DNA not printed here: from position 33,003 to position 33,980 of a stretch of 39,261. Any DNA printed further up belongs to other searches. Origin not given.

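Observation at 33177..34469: Leucyl-tRNA synthetase with two extra enzyme domains inside its catalytic core: a perfect Nudix box and a YdeN/RBBP9-like alpha/beta-hydrolase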

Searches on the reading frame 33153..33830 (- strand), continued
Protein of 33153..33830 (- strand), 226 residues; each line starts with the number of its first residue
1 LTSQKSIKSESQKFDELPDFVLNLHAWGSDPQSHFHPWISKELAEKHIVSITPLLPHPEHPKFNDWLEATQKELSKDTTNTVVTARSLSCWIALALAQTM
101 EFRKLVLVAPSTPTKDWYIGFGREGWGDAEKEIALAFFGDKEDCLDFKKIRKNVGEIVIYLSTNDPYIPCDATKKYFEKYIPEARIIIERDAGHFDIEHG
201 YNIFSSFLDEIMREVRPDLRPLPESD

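Call 60: search_protein_families(library=pfam, proteins=[P0138, P0164, P0203, P0211, P0215, P0221, P0229, P0251, P0260, P0146], max_evalue=0.00001)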
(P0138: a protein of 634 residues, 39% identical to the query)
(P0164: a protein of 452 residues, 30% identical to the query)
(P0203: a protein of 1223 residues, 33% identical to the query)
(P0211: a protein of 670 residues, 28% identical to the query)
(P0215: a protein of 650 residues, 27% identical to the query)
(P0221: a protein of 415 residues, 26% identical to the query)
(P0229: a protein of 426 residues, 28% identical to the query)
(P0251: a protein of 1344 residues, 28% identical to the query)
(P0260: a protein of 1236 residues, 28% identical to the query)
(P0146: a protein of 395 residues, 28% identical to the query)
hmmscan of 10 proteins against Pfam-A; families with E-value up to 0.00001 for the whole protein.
P0138 (634 aa): 5 families
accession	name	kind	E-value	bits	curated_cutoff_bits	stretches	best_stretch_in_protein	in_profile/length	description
PF00133.28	tRNA-synt_1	-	9.2e-44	150.3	22.7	1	156-300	280-413/414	tRNA synthetases class I (I, L, M and V)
PF08264.19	Anticodon_1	-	6e-39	133.7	25.1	1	344-512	1-147/148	Anticodon-binding domain of tRNA ligase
PF10458.14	Val_tRNA-synt_C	-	5.8e-13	49.3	25.9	1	570-632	3-65/66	Valyl tRNA synthetase tRNA binding arm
PF06821.19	Ser_hydrolase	-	2.8e-09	37.6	22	1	3-156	5-158/172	Serine hydrolase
PF09334.17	tRNA-synt_1g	-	3.9e-06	26.3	20.1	1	240-308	307-374/391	tRNA synthetases class I (M)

P0164 (452 aa): 6 families
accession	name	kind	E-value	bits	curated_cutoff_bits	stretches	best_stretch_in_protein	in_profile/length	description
PF06821.19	Ser_hydrolase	-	4.9e-20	72.6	22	1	16-200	1-167/172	Serine hydrolase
PF13603.12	tRNA-synt_1_2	-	1.1e-11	45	25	1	206-319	21-150/185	Leucyl-tRNA synthetase, editing domain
PF00561.26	Abhydrolase_1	-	9.7e-11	42.2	25.8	1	46-117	31-111/245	alpha/beta hydrolase fold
PF00293.34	NUDIX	-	4e-09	37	21.1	1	347-442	30-124/134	NUDIX domain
PF10230.15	LIDHydrolase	-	4.3e-07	30.4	27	0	64-112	70-122/262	Lipid-droplet associated hydrolase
PF12697.13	Abhydrolase_6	-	1.1e-06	29.9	26.3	0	17-115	2-100/217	Alpha/beta hydrolase family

P0203 (1223 aa): 8 families
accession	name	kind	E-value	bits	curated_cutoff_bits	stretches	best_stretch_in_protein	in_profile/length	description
PF13603.12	tRNA-synt_1_2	-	5.9e-58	195.8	25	1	462-593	19-146/185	Leucyl-tRNA synthetase, editing domain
PF00133.28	tRNA-synt_1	-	5.5e-54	184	22.7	2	13-224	1-225/414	tRNA synthetases class I (I, L, M and V)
PF09334.17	tRNA-synt_1g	-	4.4e-31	108.5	20.1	1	41-184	7-146/391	tRNA synthetases class I (M)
PF08264.19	Anticodon_1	-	1e-19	71.3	25.1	1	1073-1183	4-141/148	Anticodon-binding domain of tRNA ligase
PF06821.19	Ser_hydrolase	-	1.7e-19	70.8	22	1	595-770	1-155/172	Serine hydrolase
PF01406.26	tRNA-synt_1e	-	7.1e-07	29.3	27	0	995-1028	246-279/301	tRNA synthetases class I (C) catalytic domain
PF01725.21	Ham1p_like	-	3.4e-06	27.5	22.5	1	255-326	1-72/186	Ham1 family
PF00561.26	Abhydrolase_1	-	7.7e-06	26.2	25.8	0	595-630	3-36/245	alpha/beta hydrolase fold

P0211 (670 aa): 7 families
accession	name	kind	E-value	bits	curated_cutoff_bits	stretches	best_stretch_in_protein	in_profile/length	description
PF13603.12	tRNA-synt_1_2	-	4e-47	160.5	25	1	221-412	2-184/185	Leucyl-tRNA synthetase, editing domain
PF00133.28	tRNA-synt_1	-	7.5e-30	104.4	22.7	1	12-220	1-221/414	tRNA synthetases class I (I, L, M and V)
PF09334.17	tRNA-synt_1g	-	9.6e-20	71.1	20.1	1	40-184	7-147/391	tRNA synthetases class I (M)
PF06821.19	Ser_hydrolase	-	3.1e-10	40.7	22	1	456-646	1-171/172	Serine hydrolase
PF00561.26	Abhydrolase_1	-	2.1e-08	34.6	25.8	1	456-537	3-91/245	alpha/beta hydrolase fold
PF12146.15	Hydrolase_4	-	5.2e-06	26.4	27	0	514-608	76-170/239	Serine aminopeptidase, S33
PF10230.15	LIDHydrolase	-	6e-06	26.6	27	0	511-539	80-108/262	Lipid-droplet associated hydrolase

P0215 (650 aa): 6 families
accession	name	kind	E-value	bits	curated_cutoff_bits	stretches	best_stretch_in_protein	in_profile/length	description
PF13603.12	tRNA-synt_1_2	-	1.6e-61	207.5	25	1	218-405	1-185/185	Leucyl-tRNA synthetase, editing domain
PF00133.28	tRNA-synt_1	-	2e-32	112.9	22.7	1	11-221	2-225/414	tRNA synthetases class I (I, L, M and V)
PF09334.17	tRNA-synt_1g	-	2.7e-23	82.8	20.1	1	38-180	7-145/391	tRNA synthetases class I (M)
PF06821.19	Ser_hydrolase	-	1.6e-16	61.1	22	1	449-636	2-170/172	Serine hydrolase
PF00561.26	Abhydrolase_1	-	1.4e-06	28.6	25.8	0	490-550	55-110/245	alpha/beta hydrolase fold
PF12146.15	Hydrolase_4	-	5.3e-06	26.3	27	1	504-544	74-114/239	Serine aminopeptidase, S33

P0221 (415 aa): 4 families
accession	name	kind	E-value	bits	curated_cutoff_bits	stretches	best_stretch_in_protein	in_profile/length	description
PF00406.28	ADK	-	1.5e-43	148.9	26.8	1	5-190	1-150/151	Adenylate kinase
PF06821.19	Ser_hydrolase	-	2.4e-21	76.8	22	1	225-403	2-168/172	Serine hydrolase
PF13207.12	AAA_17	-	5.3e-21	75.8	27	1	7-127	2-122/136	AAA domain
PF05191.20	ADK_lid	-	2e-11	44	26.6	1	127-162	1-36/36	Adenylate kinase, active site lid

P0229 (426 aa): 2 families
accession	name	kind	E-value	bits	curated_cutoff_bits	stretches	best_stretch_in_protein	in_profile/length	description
PF06821.19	Ser_hydrolase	-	1.7e-15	57.8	22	1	242-413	2-165/172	Serine hydrolase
PF00561.26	Abhydrolase_1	-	1.5e-07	31.8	25.8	0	241-350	3-117/245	alpha/beta hydrolase fold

P0251 (1344 aa): 11 families
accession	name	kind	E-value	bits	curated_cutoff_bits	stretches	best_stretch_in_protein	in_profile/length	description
PF13603.12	tRNA-synt_1_2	-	4.7e-54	183.1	25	1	451-580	21-146/185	Leucyl-tRNA synthetase, editing domain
PF00133.28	tRNA-synt_1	-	1.2e-44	153.2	22.7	3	12-223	1-225/414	tRNA synthetases class I (I, L, M and V)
PF08264.19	Anticodon_1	-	7.4e-26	91.2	25.1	1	1194-1306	4-143/148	Anticodon-binding domain of tRNA ligase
PF09334.17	tRNA-synt_1g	-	1.1e-24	87.3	20.1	2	40-181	7-144/391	tRNA synthetases class I (M)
PF00293.34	NUDIX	-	2.2e-10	41.1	21.1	1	582-704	4-131/134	NUDIX domain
PF12146.15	Hydrolase_4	-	1.1e-08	35.1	27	0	834-938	64-169/239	Serine aminopeptidase, S33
PF00561.26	Abhydrolase_1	-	8.4e-08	32.6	25.8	1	787-869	3-92/245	alpha/beta hydrolase fold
PF10230.15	LIDHydrolase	-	1.2e-06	28.9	27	0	828-870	64-108/262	Lipid-droplet associated hydrolase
PF12697.13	Abhydrolase_6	-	3.8e-06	28.2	26.3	1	787-880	1-96/217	Alpha/beta hydrolase family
PF05728.18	UPF0227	-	9.4e-06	26.1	21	0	787-932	2-147/187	Uncharacterised protein family (UPF0227)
PF06821.19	Ser_hydrolase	-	9.8e-06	26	22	0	788-967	2-161/172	Serine hydrolase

P0260 (1236 aa): 14 families
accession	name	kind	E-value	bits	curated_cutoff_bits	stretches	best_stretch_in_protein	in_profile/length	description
PF13603.12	tRNA-synt_1_2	-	6.3e-58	195.8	25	1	463-627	21-185/185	Leucyl-tRNA synthetase, editing domain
PF00133.28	tRNA-synt_1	-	2.3e-46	158.8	22.7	2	14-224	3-225/414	tRNA synthetases class I (I, L, M and V)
PF09334.17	tRNA-synt_1g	-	3e-28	99.1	20.1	1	41-183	7-145/391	tRNA synthetases class I (M)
PF08264.19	Anticodon_1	-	8.4e-22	78.1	25.1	1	1090-1199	7-143/148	Anticodon-binding domain of tRNA ligase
PF00583.31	Acetyltransf_1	-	4.3e-17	62.9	20.7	1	324-420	17-116/116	Acetyltransferase (GNAT) family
PF13508.13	Acetyltransf_7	-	4e-16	59.6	27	1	340-421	2-83/84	Acetyltransferase (GNAT) domain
PF13673.13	Acetyltransf_10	-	2.3e-12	47.4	23.6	1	332-428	22-115/128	Acetyltransferase (GNAT) domain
PF00561.26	Abhydrolase_1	-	8.1e-10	39.2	25.8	1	678-770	3-102/245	alpha/beta hydrolase fold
PF05728.18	UPF0227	-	1.1e-09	38.9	21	1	678-828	2-152/187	Uncharacterised protein family (UPF0227)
PF12697.13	Abhydrolase_6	-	3.3e-09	38.2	26.3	1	678-776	1-100/217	Alpha/beta hydrolase family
PF06821.19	Ser_hydrolase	-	7.3e-09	36.2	22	1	678-852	1-154/172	Serine hydrolase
PF13420.13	Acetyltransf_4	-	8.1e-07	29.6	24.3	1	337-425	45-139/155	Acetyltransferase (GNAT) domain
PF13302.13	Acetyltransf_3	-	1.3e-06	29.6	25.4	1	321-421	30-138/138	Acetyltransferase (GNAT) domain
PF08445.16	FR47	-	1.4e-06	28.7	22.1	1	369-424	25-81/86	FR47-like protein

P0146 (395 aa): 6 families
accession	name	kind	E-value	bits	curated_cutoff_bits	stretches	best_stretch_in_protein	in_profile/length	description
PF06821.19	Ser_hydrolase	-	1.2e-10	42.1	22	1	23-214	1-171/172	Serine hydrolase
PF00561.26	Abhydrolase_1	-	4.2e-10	40.1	25.8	1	22-118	2-103/245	alpha/beta hydrolase fold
PF12697.13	Abhydrolase_6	-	1.9e-08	35.7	26.3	1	23-120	1-94/217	Alpha/beta hydrolase family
PF12146.15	Hydrolase_4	-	4.5e-07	29.8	27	0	79-118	73-114/239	Serine aminopeptidase, S33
PF00237.24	Ribosomal_L22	-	7.4e-07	29.7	28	1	270-372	1-76/104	Ribosomal protein L22p/L17e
PF10230.15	LIDHydrolase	-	1e-06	29.2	27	0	76-113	78-118/262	Lipid-droplet associated hydrolase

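Call 61: list_cluster_members(proteins=[P0188, P0128, P0129, P0130, P0192, P0244, P0134, P0133, P0136, P0137])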
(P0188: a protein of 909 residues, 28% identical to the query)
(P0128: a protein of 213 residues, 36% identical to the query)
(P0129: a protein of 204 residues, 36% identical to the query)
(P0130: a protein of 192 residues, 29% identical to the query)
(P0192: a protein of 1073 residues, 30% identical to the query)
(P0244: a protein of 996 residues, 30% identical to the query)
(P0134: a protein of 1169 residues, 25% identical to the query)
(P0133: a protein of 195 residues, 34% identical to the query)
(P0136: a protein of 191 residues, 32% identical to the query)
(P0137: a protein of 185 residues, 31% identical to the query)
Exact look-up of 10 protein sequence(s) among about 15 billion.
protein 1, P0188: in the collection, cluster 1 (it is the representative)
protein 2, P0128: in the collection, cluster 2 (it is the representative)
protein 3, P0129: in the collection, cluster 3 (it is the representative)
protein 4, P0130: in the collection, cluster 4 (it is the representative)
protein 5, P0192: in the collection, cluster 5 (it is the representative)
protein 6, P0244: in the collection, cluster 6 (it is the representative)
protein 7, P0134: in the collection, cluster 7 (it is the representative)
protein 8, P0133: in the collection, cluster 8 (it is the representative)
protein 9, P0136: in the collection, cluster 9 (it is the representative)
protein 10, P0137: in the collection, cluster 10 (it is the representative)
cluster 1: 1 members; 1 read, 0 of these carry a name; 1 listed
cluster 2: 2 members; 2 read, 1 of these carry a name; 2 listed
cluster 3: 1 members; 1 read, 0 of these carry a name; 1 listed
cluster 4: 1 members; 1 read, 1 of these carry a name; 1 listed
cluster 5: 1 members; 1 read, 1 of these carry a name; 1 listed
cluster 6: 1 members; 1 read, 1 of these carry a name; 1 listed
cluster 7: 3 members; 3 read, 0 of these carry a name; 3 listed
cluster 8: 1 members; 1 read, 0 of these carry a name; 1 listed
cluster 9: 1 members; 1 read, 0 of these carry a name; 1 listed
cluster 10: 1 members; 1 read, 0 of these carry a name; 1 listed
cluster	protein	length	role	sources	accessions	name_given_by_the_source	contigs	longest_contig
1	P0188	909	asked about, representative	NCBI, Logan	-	-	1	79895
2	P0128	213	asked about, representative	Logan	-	-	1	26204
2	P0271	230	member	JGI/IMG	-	esterase/lipase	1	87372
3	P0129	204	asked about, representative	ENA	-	-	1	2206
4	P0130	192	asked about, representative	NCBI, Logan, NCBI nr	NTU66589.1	MAG: serine hydrolase family protein [Candidatus Moranbacteria bacterium] | serine hydrolase family protein [Candidatus Moranbacteria bacterium]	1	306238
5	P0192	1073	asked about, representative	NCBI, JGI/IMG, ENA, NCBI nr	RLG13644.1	MAG: leucine--tRNA ligase [Candidatus Nanohalarchaeota archaeon] | MAG: leucine--tRNA ligase [Candidatus Nanohaloarchaeota archaeon]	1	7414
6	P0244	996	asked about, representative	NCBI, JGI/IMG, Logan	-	leucyl-tRNA synthetase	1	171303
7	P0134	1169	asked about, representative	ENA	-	-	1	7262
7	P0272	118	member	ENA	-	-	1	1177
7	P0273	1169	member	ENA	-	-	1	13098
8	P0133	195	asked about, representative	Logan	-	-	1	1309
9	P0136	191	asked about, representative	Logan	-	-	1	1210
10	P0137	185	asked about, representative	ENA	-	-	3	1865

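Call 95: find_homologous_proteins(query=P0138, max_evalue=1e-30)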
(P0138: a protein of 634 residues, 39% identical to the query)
Query P0138 (634 aa): 8000 proteins with E <= 1e-30 among 8000 candidates; the best 120 are listed.
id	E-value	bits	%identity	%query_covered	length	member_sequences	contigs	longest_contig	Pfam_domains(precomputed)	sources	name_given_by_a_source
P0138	0.0e+0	1414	100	100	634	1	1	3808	PF09334.18,PF08264.20,PF00133.29,PF06821.20,PF10458.15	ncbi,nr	ncbi:class I tRNA ligase family protein, partial [Patescibacteria group bacterium]|nr:class I tRNA l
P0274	1.3e-296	1003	73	100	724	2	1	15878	PF09334.18,PF08264.20,PF00133.29,PF06821.20,PF10458.15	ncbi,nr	ncbi:class I tRNA ligase family protein, partial [Candidatus Parcubacteria bacterium]|nr:class I tRN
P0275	1.5e-248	844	63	100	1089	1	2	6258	PF09334.18,PF08264.20,PF13603.13,PF00133.29,PF06821.20,PF10458.15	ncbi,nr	ncbi:MAG: class I tRNA ligase family protein [Candidatus Andersenbacteria bacterium]|nr:class I tRNA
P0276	8.6e-246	835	62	100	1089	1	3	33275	PF09334.18,PF08264.20,PF00133.29,PF06821.20,PF10458.15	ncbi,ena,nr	ncbi:MAG: class I tRNA ligase family protein [Candidatus Pacebacteria bacterium]|nr:class I tRNA lig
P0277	1.2e-245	835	62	100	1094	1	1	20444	PF09334.18,PF08264.20,PF13603.13,PF00133.29,PF06821.20,PF10458.15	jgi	-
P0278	3.3e-239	813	60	100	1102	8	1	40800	PF09334.18,PF01406.26,PF08264.20,PF13603.13,PF00133.29,PF06821.20,PF10458.15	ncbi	-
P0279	1.3e-235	802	61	99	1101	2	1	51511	PF09334.18,PF08264.20,PF13603.13,PF00133.29,PF06821.20,PF10458.15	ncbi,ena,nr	ncbi:class I tRNA ligase family protein [Candidatus Parcubacteria bacterium]|nr:class I tRNA ligase 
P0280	4.1e-222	757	76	74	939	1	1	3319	PF09334.18,PF08264.20,PF13603.13,PF00133.29,PF10458.15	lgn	-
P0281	4.1e-222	757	76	74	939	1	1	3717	PF09334.18,PF08264.20,PF13603.13,PF00133.29,PF10458.15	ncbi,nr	ncbi:MAG: valine--tRNA ligase [Patescibacteria group bacterium]|nr:valine--tRNA ligase [Patescibacte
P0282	3.0e-213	728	69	76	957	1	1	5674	PF09334.18,PF08264.20,PF13603.13,PF00133.29,PF10458.15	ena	-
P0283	1.0e-212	726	72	71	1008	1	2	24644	PF09334.18,PF08264.20,PF13603.13,PF00133.29,PF10458.15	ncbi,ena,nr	ncbi:valine--tRNA ligase [Candidatus Parcubacteria bacterium]|nr:valine--tRNA ligase [Candidatus Par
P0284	5.4e-204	697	53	99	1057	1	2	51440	PF09334.18,PF08264.20,PF13603.13,PF00133.29,PF06821.20,PF10458.15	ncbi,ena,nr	ncbi:class I tRNA ligase family protein [Candidatus Parcubacteria bacterium]|nr:class I tRNA ligase 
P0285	1.2e-203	696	69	75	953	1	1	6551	PF09334.18,PF01406.26,PF08264.20,PF13603.13,PF00133.29,PF10458.15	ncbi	-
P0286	2.5e-197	675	71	71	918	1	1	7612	PF09334.18,PF08264.20,PF00133.29,PF10458.15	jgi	-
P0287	5.9e-197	674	69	71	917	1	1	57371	PF09334.18,PF08264.20,PF13603.13,PF00133.29,PF10458.15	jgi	-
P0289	8.5e-194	663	51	99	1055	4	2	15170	PF09334.18,PF08264.20,PF13603.13,PF00133.29,PF06821.20,PF10458.15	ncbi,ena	-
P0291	1.6e-188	646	85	51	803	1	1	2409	PF09334.18,PF13603.13,PF00133.29,PF06821.20,PF00300.28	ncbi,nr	ncbi:MAG: class I tRNA ligase family protein, partial [Candidatus Andersenbacteria bacterium]|nr:cla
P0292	1.7e-187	643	50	100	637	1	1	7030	PF09334.18,PF08264.20,PF00133.29,PF00561.27,PF06821.20,PF10458.15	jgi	jgi:valyl-tRNA synthetase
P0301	6.5e-174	598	48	100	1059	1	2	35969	PF09334.18,PF08264.20,PF00133.29,PF06821.20,PF10458.15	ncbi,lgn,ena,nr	ncbi:MAG: class I tRNA ligase family protein [Candidatus Moranbacteria bacterium]|nr:class I tRNA li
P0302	8.4e-174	597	48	100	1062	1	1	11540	PF09334.18,PF08264.20,PF00133.29,PF00561.27,PF06821.20,PF10458.15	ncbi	-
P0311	2.8e-166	573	46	100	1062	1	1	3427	PF09334.18,PF08264.20,PF00133.29,PF06821.20,PF10458.15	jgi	-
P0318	2.1e-153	530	55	72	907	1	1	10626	PF09334.18,PF08264.20,PF13603.13,PF00133.29,PF06821.20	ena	-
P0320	4.2e-153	529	47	98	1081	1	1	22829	PF09334.18,PF01406.26,PF08264.20,PF13603.13,PF00133.29,PF06821.20,PF10458.15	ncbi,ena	-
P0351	2.7e-145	503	46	94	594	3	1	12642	PF09334.18,PF01406.26,PF08264.20,PF10230.16,PF00133.29,PF00561.27,PF06821.20,PF10458.15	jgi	-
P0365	1.5e-143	497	44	96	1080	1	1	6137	PF09334.18,PF08264.20,PF00133.29,PF00561.27,PF06821.20,PF10458.15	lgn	-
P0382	4.9e-141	489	45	96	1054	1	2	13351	PF09334.18,PF01406.26,PF08264.20,PF00133.29,PF06821.20,PF10458.15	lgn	-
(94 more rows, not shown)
